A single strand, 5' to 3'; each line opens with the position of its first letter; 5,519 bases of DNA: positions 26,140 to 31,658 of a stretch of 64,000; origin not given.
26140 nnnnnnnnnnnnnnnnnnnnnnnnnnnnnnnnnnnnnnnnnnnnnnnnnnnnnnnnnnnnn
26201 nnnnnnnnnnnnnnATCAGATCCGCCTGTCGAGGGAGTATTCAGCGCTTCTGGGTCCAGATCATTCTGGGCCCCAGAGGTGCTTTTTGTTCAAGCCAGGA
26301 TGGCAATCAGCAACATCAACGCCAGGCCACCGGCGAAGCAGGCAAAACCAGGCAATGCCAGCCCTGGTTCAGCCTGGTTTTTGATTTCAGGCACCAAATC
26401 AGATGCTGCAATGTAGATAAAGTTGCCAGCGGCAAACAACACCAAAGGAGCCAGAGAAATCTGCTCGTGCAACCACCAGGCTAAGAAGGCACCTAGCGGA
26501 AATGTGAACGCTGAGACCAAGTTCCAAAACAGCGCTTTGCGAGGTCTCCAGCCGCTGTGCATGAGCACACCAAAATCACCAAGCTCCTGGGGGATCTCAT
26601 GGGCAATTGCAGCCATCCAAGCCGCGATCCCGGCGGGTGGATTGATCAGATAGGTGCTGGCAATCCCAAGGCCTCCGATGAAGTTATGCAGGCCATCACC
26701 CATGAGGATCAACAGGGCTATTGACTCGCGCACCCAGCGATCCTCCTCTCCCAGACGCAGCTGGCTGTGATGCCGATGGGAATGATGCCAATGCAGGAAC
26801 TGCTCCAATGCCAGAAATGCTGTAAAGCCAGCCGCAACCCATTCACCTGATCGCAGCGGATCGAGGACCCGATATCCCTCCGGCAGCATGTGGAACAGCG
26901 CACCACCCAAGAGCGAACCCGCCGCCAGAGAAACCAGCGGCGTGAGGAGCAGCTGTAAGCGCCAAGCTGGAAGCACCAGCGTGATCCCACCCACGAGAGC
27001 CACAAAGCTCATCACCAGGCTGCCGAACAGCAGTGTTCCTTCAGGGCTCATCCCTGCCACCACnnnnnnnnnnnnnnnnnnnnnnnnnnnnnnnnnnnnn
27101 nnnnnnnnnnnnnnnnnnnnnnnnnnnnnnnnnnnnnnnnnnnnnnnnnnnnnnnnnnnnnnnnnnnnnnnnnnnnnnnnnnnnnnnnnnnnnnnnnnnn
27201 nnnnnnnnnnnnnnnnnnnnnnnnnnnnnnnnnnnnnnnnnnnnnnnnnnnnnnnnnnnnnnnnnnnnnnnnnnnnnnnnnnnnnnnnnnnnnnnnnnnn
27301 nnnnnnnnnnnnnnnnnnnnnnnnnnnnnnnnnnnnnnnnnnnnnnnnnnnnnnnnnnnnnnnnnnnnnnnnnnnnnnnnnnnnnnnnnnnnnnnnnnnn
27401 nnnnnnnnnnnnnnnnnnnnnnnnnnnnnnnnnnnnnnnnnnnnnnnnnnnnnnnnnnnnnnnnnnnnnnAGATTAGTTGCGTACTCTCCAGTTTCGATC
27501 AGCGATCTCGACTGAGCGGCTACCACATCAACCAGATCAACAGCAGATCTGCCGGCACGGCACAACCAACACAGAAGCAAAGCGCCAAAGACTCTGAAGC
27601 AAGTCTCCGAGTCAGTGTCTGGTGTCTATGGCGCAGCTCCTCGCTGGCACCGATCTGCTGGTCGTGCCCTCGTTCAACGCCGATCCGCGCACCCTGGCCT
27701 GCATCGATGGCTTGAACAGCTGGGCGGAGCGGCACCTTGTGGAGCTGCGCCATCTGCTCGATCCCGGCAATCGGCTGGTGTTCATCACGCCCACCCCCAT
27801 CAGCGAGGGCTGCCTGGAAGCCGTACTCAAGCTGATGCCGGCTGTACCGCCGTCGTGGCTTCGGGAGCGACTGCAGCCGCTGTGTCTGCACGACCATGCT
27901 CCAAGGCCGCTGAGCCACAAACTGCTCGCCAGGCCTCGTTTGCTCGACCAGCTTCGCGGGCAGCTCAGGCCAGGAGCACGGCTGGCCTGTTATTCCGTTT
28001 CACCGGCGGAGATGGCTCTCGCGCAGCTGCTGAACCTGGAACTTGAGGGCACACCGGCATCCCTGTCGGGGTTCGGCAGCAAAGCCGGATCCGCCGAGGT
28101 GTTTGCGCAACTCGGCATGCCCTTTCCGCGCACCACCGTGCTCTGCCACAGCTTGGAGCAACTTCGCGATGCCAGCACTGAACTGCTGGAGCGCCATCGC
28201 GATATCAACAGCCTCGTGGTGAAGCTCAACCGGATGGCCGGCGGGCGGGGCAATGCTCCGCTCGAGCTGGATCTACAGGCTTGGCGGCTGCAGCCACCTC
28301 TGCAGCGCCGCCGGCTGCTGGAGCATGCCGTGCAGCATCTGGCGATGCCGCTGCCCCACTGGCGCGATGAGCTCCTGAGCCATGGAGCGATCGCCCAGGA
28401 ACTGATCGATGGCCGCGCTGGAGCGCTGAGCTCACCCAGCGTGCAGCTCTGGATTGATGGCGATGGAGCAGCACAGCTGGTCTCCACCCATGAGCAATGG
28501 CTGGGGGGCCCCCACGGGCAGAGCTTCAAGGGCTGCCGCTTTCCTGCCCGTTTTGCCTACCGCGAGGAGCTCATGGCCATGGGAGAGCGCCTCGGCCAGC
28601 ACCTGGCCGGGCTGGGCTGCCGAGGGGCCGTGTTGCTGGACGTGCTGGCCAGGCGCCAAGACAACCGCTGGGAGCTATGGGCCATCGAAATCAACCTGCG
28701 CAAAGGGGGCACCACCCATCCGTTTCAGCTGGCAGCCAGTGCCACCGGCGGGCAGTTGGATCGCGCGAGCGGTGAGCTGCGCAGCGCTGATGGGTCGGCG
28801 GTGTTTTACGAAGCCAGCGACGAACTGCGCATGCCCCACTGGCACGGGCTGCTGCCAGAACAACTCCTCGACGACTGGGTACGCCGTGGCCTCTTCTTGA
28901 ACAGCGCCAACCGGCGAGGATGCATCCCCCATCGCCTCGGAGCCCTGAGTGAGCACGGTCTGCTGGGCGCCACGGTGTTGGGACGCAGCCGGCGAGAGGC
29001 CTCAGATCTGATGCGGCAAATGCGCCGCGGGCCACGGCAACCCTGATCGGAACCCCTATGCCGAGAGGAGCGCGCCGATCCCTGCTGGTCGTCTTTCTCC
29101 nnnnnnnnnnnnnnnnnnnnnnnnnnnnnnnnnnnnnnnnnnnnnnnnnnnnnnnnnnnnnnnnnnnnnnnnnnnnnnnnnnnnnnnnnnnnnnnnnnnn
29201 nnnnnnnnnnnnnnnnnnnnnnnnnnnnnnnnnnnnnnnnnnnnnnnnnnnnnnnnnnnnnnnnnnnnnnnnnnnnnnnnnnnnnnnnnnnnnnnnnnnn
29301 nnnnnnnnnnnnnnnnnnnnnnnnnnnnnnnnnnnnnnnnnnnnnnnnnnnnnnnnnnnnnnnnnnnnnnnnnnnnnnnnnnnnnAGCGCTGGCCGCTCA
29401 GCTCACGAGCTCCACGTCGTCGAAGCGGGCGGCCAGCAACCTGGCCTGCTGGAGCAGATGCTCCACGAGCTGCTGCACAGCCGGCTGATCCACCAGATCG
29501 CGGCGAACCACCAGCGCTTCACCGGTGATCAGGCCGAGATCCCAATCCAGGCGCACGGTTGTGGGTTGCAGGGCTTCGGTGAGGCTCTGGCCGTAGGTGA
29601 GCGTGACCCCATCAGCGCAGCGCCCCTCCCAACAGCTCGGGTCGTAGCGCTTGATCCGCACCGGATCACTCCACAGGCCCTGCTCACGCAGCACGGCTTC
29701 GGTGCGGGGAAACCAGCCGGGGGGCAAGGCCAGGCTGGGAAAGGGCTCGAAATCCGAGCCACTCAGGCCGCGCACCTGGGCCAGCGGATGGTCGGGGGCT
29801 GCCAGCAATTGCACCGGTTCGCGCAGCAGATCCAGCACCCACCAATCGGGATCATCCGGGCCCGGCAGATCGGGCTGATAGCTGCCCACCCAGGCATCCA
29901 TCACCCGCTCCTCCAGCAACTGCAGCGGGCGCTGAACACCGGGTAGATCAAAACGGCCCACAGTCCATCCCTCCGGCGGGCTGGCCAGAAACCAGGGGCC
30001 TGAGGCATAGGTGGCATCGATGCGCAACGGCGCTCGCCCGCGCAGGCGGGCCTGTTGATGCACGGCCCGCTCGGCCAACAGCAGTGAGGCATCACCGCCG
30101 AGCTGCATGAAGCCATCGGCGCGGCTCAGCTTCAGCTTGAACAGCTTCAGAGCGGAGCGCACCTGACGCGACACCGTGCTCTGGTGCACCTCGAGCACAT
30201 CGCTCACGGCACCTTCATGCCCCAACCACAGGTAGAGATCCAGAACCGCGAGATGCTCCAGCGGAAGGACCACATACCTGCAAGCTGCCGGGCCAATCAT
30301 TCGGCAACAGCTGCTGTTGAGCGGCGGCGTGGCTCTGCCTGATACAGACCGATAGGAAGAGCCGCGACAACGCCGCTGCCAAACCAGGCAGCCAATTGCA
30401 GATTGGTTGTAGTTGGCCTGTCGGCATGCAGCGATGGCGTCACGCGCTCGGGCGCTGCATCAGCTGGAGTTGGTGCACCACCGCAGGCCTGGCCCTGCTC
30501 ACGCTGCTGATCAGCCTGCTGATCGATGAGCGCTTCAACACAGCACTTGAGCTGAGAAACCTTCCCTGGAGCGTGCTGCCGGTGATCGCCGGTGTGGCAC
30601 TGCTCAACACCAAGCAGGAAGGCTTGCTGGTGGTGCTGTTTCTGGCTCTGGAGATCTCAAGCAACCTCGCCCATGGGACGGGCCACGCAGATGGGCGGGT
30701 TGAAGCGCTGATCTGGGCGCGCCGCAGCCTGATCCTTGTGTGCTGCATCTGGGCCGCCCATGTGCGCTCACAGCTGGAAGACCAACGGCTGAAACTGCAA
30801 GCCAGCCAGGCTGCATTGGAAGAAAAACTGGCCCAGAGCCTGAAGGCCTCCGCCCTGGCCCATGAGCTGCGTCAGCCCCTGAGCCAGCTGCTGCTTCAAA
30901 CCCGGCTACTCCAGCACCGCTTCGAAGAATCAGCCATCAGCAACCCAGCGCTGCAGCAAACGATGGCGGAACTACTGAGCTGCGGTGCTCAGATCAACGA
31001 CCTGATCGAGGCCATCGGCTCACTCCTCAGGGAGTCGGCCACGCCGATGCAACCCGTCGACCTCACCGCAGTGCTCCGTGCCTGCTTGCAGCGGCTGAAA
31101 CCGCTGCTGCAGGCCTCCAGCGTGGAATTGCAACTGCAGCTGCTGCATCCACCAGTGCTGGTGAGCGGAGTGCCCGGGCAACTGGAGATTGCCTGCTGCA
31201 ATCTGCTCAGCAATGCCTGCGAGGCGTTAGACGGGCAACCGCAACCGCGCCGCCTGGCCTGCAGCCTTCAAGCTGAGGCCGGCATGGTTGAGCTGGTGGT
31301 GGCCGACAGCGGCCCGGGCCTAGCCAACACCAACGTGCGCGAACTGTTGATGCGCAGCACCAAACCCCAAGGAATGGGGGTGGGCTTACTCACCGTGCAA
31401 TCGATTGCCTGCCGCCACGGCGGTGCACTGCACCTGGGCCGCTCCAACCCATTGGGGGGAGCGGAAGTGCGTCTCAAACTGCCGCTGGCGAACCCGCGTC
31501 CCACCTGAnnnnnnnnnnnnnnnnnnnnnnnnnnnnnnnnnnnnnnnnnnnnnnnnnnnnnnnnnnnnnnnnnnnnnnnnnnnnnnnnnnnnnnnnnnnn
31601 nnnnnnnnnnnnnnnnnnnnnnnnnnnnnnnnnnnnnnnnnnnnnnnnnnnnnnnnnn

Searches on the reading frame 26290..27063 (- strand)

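Call 3: search_protein_families(library=ncbifam, proteins=[window:26290-27063:-], max_evalue=0.01)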
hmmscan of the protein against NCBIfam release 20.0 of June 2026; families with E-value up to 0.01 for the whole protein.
window:26290-27063:- (257 aa): 1 family
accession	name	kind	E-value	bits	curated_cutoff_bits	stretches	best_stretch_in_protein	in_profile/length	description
NF003243.0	PRK04201.1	equivalog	1.8e-12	47.1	252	1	22-250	19-258/266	zinc transporter ZupT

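Call 4: search_protein_families(library=pfam, proteins=[window:26290-27063:-], max_evalue=0.01)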
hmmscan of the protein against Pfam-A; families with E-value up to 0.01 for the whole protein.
window:26290-27063:- (257 aa): 1 family
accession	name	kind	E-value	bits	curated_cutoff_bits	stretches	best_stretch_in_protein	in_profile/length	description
PF02535.28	Zip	-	7.4e-36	124.4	35.1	2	104-254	166-323/323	ZIP Zinc transporter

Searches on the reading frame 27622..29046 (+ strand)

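Call 3: search_protein_families(library=ncbifam, proteins=[window:27622-29046:+], max_evalue=0.01)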
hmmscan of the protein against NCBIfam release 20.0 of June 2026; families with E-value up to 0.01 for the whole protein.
window:27622-29046:+ (474 aa): 1 family
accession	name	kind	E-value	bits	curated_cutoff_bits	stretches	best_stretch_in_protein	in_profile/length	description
NF042917.1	PAGG_GluLig_BesA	equivalog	2.2e-37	128.8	750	1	14-443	10-430/432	L-propargylglycine--L-glutamate ligase BesA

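Call 4: search_protein_families(library=pfam, proteins=[window:27622-29046:+], max_evalue=0.01)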
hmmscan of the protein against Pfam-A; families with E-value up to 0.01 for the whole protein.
window:27622-29046:+ (474 aa): 2 families
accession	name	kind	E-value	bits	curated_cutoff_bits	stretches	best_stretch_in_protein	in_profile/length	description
PF24923.1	ATP-grasp_IQCH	-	3.2e-12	46.8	27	2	150-215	6-71/266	IQCH-like, ATP-grasp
PF18604.6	PreAtp-grasp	-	3.8e-05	24.6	27.5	1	53-138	13-93/94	Pre ATP-grasp domain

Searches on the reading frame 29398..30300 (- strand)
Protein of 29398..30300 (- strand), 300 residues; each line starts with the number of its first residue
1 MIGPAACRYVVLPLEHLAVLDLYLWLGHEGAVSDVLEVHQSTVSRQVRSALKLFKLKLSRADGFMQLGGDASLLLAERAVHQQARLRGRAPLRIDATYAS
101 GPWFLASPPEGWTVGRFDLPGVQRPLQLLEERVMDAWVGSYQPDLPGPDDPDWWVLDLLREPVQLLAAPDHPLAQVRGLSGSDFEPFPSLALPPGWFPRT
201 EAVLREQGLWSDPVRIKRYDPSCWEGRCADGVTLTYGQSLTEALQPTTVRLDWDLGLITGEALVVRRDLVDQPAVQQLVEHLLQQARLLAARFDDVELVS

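Call 88: search_protein_families(library=pfam, proteins=[window:29398-30300:-], max_evalue=0.01)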
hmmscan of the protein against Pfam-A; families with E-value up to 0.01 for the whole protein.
window:29398-30300:- (300 aa): 1 family
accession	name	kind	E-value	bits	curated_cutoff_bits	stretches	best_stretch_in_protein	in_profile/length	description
PF03466.25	LysR_substrate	-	6.1e-09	36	28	1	123-286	45-208/209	LysR substrate binding domain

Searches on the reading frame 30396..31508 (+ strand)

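Call 67: search_protein_families(library=ncbifam, proteins=[window:30396-31508:+], max_evalue=1e-10)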
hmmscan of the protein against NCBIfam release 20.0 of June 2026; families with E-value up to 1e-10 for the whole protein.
window:30396-31508:+ (370 aa): 16 families
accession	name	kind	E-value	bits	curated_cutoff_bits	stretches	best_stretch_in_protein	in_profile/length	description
NF007688.0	PRK10364.1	equivalog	7.2e-22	77.7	479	1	79-366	174-453/460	two-component system sensor histidine kinase ZraS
TIGR02938.1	nifL_nitrog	equivalog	1.7e-16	59.8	242.45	1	120-361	248-491/494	nitrogen fixation negative regulator NifL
NF041777.1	sens_FixL_Rhizob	equivalog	3.3e-16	59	850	1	142-366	257-483/485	sensor protein FixL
NF008468.0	PRK11360.1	equivalog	4.2e-16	58.4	646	1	151-366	400-610/616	two-component system sensor histidine kinase AtoS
NF008312.0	PRK11100.1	equivalog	4.4e-15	55.5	356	1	126-364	235-474/477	two-component system sensor histidine kinase CreC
NF010411.0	PRK13837.1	equivalog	1.1e-14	53.4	647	1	183-368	482-679/828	two-component system VirA-like sensor kinase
TIGR02966.1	phoR_proteo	equivalog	1.6e-14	53.6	334.2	1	153-347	120-319/333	phosphate regulon sensor histidine kinase PhoR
NF047794.1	HisKinPtgB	equivalog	1.5e-13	49.9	1000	1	152-348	447-640/656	two-component system sensor histidine kinase PgtB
NF040750.1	tetrathio_HK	equivalog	3.4e-13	48.9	750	1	114-348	298-539/555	tetrathionate respiration histidine kinase TtrS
NF006800.0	PRK09303.1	equivalog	5.8e-13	48.5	342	1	125-365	128-378/383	histidine kinase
NF007793.0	PRK10490.1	equivalog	1.1e-12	46.9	1123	1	127-366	642-884/895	two-component system sensor histidine kinase KdpD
NF008025.0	PRK10755.1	equivalog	1.6e-12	46.8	314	1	149-364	145-356/362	two-component system sensor histidine kinase PmrB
TIGR01386.1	cztS_silS_copS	subfamily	2.3e-12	46.6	292.55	1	152-346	246-442/457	heavy metal sensor histidine kinase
NF007898.0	PRK10604.1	equivalog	3.6e-12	46.2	478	1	152-366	217-425/433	two-component system sensor histidine kinase RstB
TIGR02916.1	PEP_his_kin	equivalog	5.8e-12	45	300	1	176-363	499-679/679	XrtA/PEP-CTERM system histidine kinase PrsK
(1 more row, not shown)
